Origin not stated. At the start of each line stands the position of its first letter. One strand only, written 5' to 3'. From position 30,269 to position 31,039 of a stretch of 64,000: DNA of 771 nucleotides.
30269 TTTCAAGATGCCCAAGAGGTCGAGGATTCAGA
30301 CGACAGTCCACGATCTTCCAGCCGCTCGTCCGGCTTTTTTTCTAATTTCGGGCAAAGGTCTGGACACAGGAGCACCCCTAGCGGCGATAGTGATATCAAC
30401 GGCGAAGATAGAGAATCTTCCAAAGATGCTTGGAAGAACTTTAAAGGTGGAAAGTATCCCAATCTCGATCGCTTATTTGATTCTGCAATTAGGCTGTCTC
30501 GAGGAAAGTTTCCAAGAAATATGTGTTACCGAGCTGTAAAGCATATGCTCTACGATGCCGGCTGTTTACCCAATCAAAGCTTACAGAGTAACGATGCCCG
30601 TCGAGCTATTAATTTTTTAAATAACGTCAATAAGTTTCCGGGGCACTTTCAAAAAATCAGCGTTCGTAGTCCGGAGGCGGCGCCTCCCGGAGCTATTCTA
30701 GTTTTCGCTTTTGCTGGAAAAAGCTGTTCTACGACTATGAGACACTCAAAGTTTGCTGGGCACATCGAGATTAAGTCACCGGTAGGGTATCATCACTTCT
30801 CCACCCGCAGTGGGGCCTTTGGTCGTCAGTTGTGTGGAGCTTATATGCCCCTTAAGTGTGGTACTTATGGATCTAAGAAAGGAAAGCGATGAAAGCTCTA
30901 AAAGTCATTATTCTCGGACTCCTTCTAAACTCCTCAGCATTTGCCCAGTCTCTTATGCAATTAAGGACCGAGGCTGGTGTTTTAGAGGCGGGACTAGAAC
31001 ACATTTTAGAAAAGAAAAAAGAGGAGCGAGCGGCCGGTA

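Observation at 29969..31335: CHAP-like secreted cell-wall hydrolase with a translationally coupled periplasmic helical partner: possible hydrolase/immunity pair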

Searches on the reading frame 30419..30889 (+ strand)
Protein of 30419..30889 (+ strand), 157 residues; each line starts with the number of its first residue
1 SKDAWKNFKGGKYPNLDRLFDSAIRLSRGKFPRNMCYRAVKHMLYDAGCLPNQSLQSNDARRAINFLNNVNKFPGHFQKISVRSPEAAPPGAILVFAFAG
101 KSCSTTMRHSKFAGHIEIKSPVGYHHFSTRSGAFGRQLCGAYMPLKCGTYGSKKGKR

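Call 19: search_protein_representatives(protein=window:30419-30889:+)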
Query: 157 residues. Proteins with E-value up to 0.001 (for the whole library): 7; up to 1e-10: 1; up to 1e-30: 1. The best 7 are listed.
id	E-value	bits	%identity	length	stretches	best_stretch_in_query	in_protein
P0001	1.4e-103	360.1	100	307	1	1-157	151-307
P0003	1.5e-07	47.9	36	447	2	3-97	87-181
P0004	1.3e-06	44.9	28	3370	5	96-139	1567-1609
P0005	1.2e-05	41.8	43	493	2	25-97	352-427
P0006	5.2e-05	39.7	43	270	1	21-125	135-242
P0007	1.0e-04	38.8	37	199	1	14-126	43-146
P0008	7.0e-04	36.0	40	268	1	26-129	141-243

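Call 22: search_protein_families(library=pfam, proteins=[P0003, P0005, P0006, P0007, P0008], max_evalue=0.1)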
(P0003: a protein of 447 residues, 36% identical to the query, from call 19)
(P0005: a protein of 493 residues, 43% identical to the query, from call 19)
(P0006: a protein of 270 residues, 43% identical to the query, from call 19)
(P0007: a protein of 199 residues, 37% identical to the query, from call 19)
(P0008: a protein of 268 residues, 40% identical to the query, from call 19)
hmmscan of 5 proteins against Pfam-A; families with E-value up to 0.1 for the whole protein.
P0003 (447 aa): 1 family
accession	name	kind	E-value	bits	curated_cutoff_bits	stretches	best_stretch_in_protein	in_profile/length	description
PF08769.17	Spo0A_C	-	0.09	13.2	25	0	96-121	58-83/104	Sporulation initiation factor Spo0A C terminal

P0005 (493 aa): 1 family
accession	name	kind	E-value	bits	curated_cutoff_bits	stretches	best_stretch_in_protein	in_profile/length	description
PF21302.3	Zn_ribbon_RlmA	-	0.0023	18.3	27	0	198-208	26-36/44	RlmA, N-terminal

P0006 (270 aa): 1 family
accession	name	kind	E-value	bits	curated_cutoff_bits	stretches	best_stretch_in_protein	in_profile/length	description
PF01471.23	PG_binding_1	-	4.6e-10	40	23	1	37-84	2-49/57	Putative peptidoglycan binding domain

P0007 (199 aa): 1 family
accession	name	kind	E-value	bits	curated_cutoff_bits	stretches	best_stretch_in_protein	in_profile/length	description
PF16906.11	Ribosomal_L26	-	0.035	15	28.8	0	95-174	29-51/82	Ribosomal proteins L26 eukaryotic, L24P archaeal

P0008 (268 aa): 0 families
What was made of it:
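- Relative P0006 fuses the domain to PG_binding_1 at E = 4.6e-10 (call 22). One relative carries a PG_binding_1 domain, which argues for a cell-wall context (call 22).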

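Call 26: find_homologous_proteins(query=A1, max_evalue=0.001)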
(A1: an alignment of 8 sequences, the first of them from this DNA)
Query A1 (8 sequences) (157 aa, profile of the alignment): 7 proteins with E <= 0.001 among 3430 candidates.
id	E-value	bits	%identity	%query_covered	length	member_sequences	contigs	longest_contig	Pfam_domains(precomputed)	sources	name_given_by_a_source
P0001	1.0e-43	167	100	100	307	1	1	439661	-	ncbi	-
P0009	9.0e-25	105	35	54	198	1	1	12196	-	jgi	jgi:hypothetical protein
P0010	1.1e-22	99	26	65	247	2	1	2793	-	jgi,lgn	-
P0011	3.3e-19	87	32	54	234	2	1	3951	-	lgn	-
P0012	6.5e-17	80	24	69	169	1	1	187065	-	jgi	jgi:hypothetical protein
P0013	2.9e-12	65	31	76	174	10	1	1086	-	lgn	-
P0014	1.6e-7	49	50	13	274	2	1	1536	-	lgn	-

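Call 27: search_solved_structures(query=A1, max_evalue=10, show_alignments=3)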
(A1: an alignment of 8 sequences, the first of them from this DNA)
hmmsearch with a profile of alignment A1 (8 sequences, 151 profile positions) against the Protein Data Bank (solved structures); distinct sequences matched with E-value up to 10: 12.
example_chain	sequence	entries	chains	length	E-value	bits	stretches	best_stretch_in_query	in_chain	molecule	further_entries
5tj3_A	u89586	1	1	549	0.15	15.3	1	102-130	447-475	Alkaline phosphatase PafA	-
5too_A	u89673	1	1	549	0.16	15.3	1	102-130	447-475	Alkaline phosphatase PafA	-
4r40_A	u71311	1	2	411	0.18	15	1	54-102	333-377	Protein TolB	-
4pwz_A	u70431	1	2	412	0.18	15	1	54-102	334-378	Protein TolB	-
1crz_A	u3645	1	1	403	0.51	13.6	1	52-103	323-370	TOLB PROTEIN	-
2hqs_A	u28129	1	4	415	0.52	13.6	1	52-103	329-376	Protein tolB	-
2w8b_B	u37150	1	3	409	0.53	13.6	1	52-103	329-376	PROTEIN TOLB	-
4jml_A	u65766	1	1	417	0.55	13.5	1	52-103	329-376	Protein TolB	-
7nst_E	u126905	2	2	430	0.58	13.4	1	52-103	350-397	Tol-Pal system protein TolB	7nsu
3iax_A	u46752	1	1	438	0.59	13.4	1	52-103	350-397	Protein tolB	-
1c5k_A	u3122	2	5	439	0.59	13.4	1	52-103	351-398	PROTEIN (TOLB PROTEIN) | PROTEIN TOLB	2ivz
7mx5_A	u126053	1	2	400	1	12.6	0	60-103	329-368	Tol-Pal system protein TolB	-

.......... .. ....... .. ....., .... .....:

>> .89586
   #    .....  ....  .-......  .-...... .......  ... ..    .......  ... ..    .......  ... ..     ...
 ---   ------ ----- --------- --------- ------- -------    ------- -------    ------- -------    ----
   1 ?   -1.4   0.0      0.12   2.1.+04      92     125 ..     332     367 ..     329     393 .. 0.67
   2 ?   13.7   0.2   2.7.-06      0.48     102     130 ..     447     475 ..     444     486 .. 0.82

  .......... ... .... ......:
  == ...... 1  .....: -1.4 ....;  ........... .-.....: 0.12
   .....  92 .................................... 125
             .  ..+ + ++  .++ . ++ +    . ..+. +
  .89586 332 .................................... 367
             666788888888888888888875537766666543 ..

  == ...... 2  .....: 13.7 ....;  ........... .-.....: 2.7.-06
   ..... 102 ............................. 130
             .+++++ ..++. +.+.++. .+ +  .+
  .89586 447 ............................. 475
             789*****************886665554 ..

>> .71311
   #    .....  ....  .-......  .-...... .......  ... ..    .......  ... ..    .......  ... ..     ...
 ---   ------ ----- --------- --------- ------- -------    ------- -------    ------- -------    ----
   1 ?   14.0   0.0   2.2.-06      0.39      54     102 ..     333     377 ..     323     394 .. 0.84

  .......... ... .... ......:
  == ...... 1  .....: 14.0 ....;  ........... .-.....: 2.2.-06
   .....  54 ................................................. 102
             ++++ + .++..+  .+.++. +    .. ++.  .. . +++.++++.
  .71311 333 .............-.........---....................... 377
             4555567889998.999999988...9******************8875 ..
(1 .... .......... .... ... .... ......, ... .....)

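Call 29: search_protein_families(library=pfam, proteins=[P0009, P0010, P0011, P0012, P0013, P0014], max_evalue=0.1)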
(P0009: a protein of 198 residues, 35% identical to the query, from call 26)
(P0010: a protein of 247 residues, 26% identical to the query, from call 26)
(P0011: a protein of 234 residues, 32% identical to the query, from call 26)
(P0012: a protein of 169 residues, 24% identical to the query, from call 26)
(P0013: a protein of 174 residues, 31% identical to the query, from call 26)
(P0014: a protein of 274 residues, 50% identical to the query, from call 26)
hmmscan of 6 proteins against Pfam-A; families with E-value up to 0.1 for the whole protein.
P0009 (198 aa): 0 families

P0010 (247 aa): 0 families

P0011 (234 aa): 3 families
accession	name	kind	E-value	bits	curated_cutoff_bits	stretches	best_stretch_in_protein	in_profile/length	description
PF09326.16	NADH_dhqG_C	-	0.027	15.5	25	0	193-208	28-42/51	NADH-ubiquinone oxidoreductase subunit G, C-terminal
PF16549.10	T2SSS_2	-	0.059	13.9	25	1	39-89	32-82/104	Type II secretion system (T2SS) pilotin, S protein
PF16088.10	BORCS7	-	0.076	13.7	27.3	0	12-61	36-85/103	BLOC-1-related complex sub-unit 7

P0012 (169 aa): 0 families

P0013 (174 aa): 0 families

P0014 (274 aa): 2 families
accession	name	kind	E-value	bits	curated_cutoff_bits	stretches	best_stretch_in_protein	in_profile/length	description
PF05257.22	CHAP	-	0.0088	17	26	1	127-212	5-62/81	CHAP domain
PF07853.16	DUF1648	-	0.013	15.6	28.7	1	237-265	14-42/49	Domain of unknown function (DUF1648)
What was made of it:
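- On CHAP (Pfam PF05257): One of 12 relatives (P0014) scores 17 bits at E = 0.0088, below the 26-bit cut-off (call 29).
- Relative P0014 gives a Pfam CHAP hit at E = 0.0088 (call 29).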

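Call 33: find_encoding_contigs(protein=P0009, flank=5000, max_places=3)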
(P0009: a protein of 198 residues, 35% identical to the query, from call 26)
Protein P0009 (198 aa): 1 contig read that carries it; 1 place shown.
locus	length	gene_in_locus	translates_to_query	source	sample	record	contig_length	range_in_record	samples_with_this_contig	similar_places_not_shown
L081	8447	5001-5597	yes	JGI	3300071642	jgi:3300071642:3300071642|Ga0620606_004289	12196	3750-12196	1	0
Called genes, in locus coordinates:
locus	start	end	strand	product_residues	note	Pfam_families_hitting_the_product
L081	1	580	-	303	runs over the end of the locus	PF00753:Lactamase_B, PF23023:Anti-Pycsar_Apyc1 (weak)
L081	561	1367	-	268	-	PF01553:Acyltransferase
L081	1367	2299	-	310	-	PF01148:CTP_transf_1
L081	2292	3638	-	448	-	PF00072:Response_reg, PF07724:AAA_2 (faint), PF00158:Sigma54_activat, PF14532:Sigma54_activ_2, PF07728:AAA_5 (weak), PF25601:AAA_lid_14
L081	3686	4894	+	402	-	PF00389:2-Hacid_dh, PF02826:2-Hacid_dh_C, PF22629:ACT_AHAS_ss (weak)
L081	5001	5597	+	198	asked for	-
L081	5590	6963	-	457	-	PF01565:FAD_binding_4, PF02913:FAD-oxidase_C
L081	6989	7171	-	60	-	PF11127:YgaP-like_TM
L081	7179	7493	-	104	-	PF00462:Glutaredoxin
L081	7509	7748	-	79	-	PF01722:BolA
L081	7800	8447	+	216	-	?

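Call 34: find_encoding_contigs(protein=P0012, flank=5000, max_places=3)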
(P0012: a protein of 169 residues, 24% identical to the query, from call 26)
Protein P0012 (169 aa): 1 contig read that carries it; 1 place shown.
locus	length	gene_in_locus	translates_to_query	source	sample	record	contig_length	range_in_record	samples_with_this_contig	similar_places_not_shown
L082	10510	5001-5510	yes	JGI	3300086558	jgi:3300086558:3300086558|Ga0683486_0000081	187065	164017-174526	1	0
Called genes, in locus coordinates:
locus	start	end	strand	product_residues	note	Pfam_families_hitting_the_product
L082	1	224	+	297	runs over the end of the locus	PF00231:ATP-synt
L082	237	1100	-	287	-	PF00892:EamA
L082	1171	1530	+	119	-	PF11964:SpoIIAA-like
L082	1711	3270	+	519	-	PF00884:Sulfatase, PF01663:Phosphodiest, PF16347:SGSH_C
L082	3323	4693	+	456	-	PF00884:Sulfatase, PF01663:Phosphodiest (faint), PF16347:SGSH_C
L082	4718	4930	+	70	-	-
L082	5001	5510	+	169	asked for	-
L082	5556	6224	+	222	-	-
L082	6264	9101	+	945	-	PF00069:Pkinase, PF07714:PK_Tyr_Ser-Thr, PF03781:FGE-sulfatase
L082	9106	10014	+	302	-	PF11845:Tll0287-like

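Call 35: find_encoding_contigs(protein=P0011, flank=5000, max_places=3)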
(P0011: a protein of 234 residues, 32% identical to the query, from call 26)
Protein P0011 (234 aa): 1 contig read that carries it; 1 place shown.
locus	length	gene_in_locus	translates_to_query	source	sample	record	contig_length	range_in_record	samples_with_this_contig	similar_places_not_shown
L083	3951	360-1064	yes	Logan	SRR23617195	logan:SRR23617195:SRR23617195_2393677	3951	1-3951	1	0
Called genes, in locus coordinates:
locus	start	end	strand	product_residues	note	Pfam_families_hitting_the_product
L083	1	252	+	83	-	?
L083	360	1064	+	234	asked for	-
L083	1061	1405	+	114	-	-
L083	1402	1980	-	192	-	PF13183:Fer4_8 (faint), PF14697:Fer4_21 (faint), PF12838:Fer4_7, PF13187:Fer4_9 (weak), PF13484:Fer4_16 (faint), PF00037:Fer4 (weak)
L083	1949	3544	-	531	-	PF13510:Fer2_4, PF10588:NADH-G_4Fe-4S_3, PF22117:Fer4_Nqo3, PF04879:Molybdop_Fe4S4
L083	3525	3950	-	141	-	?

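Call 39: find_encoding_contigs(protein=P0010, flank=5000, max_places=3)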
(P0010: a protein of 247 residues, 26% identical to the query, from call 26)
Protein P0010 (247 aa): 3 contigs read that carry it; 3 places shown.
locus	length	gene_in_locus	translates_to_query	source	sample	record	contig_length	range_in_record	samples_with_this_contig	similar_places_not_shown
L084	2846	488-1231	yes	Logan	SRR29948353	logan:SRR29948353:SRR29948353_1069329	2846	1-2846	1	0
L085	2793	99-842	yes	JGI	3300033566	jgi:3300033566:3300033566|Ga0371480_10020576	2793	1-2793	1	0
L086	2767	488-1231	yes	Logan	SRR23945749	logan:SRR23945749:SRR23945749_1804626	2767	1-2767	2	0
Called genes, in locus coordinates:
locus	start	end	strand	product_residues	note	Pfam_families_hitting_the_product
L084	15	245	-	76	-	-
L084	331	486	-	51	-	-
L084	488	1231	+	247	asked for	-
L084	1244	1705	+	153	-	-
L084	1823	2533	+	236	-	-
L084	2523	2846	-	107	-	?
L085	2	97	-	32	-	?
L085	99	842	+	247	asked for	-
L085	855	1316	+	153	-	-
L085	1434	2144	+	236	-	-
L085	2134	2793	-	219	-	?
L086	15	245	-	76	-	-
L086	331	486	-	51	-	-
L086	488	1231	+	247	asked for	-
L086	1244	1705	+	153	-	-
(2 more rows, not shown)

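Call 42: find_encoding_contigs(protein=P0013, flank=5000, max_places=3)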
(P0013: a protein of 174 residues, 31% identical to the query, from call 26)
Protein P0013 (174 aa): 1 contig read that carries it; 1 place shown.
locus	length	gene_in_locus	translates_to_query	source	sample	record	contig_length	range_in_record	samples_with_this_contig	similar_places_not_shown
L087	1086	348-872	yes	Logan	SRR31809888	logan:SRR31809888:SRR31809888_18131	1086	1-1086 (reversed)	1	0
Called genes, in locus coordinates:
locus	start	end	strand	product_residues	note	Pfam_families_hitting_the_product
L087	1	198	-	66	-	?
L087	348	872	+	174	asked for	-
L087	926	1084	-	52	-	?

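Call 43: find_encoding_contigs(protein=P0014, flank=5000, max_places=3)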
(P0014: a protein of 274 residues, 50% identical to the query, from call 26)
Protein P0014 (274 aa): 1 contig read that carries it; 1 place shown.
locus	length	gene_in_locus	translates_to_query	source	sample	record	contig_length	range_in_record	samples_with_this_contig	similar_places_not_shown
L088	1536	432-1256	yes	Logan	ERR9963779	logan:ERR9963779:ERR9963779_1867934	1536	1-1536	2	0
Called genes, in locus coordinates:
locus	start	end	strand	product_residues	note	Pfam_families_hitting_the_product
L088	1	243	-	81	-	?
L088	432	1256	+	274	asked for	-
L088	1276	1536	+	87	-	?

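Call 44: predict_structure(alignment_id=A2)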
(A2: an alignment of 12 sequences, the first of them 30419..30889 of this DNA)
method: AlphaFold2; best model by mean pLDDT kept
length: 157 residues; sequences in the alignment: 12
mean_pLDDT: 72.9   pTM: 0.74
mean pLDDT of the five models: 72.9, 69.7, 68.7, 67.1, 66.5
residues with pLDDT >= 90: 19; 70-90: 74; 50-70: 49; < 50: 15
segments of 3 or more residues with pLDDT < 50: 57-63, 152-157
pLDDT, mean of each block of 10 residues (from residue 1): 52 77 83 73 84 56 53 76 91 86 73 76 80 74 81 45
secondary structure, 60 per line:
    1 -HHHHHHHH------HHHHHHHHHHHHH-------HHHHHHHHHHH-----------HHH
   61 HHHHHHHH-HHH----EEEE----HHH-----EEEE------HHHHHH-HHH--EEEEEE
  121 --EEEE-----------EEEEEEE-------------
elements in order: H2-9 H16-28 H36-46 H58-68 E77-80 E93-96 H103-108 E115-120 E123-126 E138-144
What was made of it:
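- On Papain-like alpha+beta fold (CHAP/NlpC-P60 cluster): The secondary structure of the AF2 model fits: helix 36-46 starts at the Cys and strand 115-120 starts at the His (call 44).
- In the AF2 model (pLDDT 72.9, pTM 0.74) Cys starts helix 36-46 and His starts strand 115-120 (call 44).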

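Call 49: fold_search(model_id=the predicted structure, library=pdb)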
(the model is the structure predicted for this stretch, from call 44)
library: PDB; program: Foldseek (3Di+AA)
matches with E <= 10: 127; with E <= 0.001: 0
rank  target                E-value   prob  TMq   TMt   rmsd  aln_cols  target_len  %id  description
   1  9a7t_B                1.1e+00  0.02  0.13  0.13  20.1       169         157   11  Integrative model of RPOB-GREA by crosslinking MS and deep learning (released 2024-09-18)
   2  6ijf_C                1.4e+00  0.13  0.36  0.35   9.4       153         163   13  Crystal structure of the type VI effector-immunity complex (Tae4-Tai4) from Agrobacterium tumefaciens (released 2018-12-19)
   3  7v6t_A                1.4e+00  0.06  0.24  0.27  13.5       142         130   10  Crystal structure of bacterial peptidase (released 2022-08-24)
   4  3a2y                  2.0e+00  0.10  0.23  0.21   7.7       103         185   16  E. coli Gsp amidase C59A complexed with Gsp (released 2010-05-19)
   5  6h2p_B                2.0e+00  0.04  0.20  0.09  16.3       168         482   13  Crystal Structure of Arg184Gln mutant of Human Prolidase with Mn ions and Cacodylate ligand (released 2018-08-29)
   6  2if7_C                2.0e+00  0.03  0.12  0.12  13.0        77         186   10  Crystal Structure of NTB-A (released 2006-10-17)
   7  9g7g_A                2.2e+00  0.01  0.14  0.12  14.3       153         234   16  Structure of the clippase PaJOS from Pigmentiphaga aceris (released 2025-04-23)
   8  5mc1_B                2.3e+00  0.04  0.20  0.09  15.0       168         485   11  Crystal Structure of Asp276Asn mutant of Human Prolidase with Mn ions and GlyPro ligand (released 2017-12-20)
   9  8y5f_A                2.3e+00  0.03  0.14  0.08  10.2        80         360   11  Cryo-EM structure of E.coli spermidine transporter PotABC (released 2024-10-09)
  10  3iv2_A                2.4e+00  0.07  0.22  0.17   7.8       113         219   13  Crystal structure of mature apo-Cathepsin L C25A mutant (released 2010-03-23)
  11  4u2x_A                2.4e+00  0.03  0.19  0.15  14.4       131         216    8  Ebola virus VP24 in complex with Karyopherin alpha 5 C-terminus (released 2014-08-13)
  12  5mbz_B                2.4e+00  0.03  0.20  0.09  14.9       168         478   12  Crystal Structure of Ser202Phe mutant of Human Prolidase with Mn ions and GlyPro ligand (released 2017-12-20)
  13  5mby_A                2.6e+00  0.04  0.21  0.09  14.8       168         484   11  Crystal Structure of Arg184Gln mutant of Human Prolidase with Mn ions and GlyPro ligand (released 2017-12-20)
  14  6o3o_A                2.6e+00  0.02  0.13  0.10  12.2        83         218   12  Structure of human DNAM-1 (CD226) bound to nectin-like protein-5 (necl-5) (released 2019-07-10)
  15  6hrs_C                2.8e+00  0.01  0.13  0.12  10.6        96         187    6  Structure of the TRPML2 ELD at pH 4.5 (released 2019-06-19)
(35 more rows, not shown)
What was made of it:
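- Closest known: Type VI amidase effector/immunity pairs, especially Tae4-Tai4. Same: Tae4 is the second-ranked, non-significant Foldseek PDB hit (call 49).
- PDB 3a2y is titled 'Gsp amidase C59A' (call 49).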

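Call 53: search_protein_families(library=pfam, alignment_id=A2, max_evalue=10)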
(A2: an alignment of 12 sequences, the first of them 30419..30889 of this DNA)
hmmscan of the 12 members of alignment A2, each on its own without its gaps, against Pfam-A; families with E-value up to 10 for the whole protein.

A. member 1, window:30419-30889:+ (157 aa): 0 families

B. families by the number of members that match (of 12 scanned): 14 families
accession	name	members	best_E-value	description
PF01471.23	PG_binding_1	1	4.6e-10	Putative peptidoglycan binding domain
PF21302.3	Zn_ribbon_RlmA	1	0.0023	RlmA, N-terminal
PF05257.22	CHAP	1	0.0088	CHAP domain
PF07853.16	DUF1648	1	0.013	Domain of unknown function (DUF1648)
PF09326.16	NADH_dhqG_C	1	0.027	NADH-ubiquinone oxidoreductase subunit G, C-terminal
PF16906.11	Ribosomal_L26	1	0.035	Ribosomal proteins L26 eukaryotic, L24P archaeal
PF16549.10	T2SSS_2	1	0.059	Type II secretion system (T2SS) pilotin, S protein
PF16088.10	BORCS7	1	0.076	BLOC-1-related complex sub-unit 7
PF08769.17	Spo0A_C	1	0.09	Sporulation initiation factor Spo0A C terminal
PF01051.27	Rep3_N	1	0.1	Initiator Replication protein, WH1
PF16350.10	FAO_M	1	0.12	FAD dependent oxidoreductase central domain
PF19323.4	KCTD4_C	1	0.12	BTB/POZ domain-containing protein KCTD4 C-terminus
PF12674.12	Zn_ribbon_2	1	0.15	Putative zinc ribbon domain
PF05608.18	RTE1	1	0.21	RTE1-like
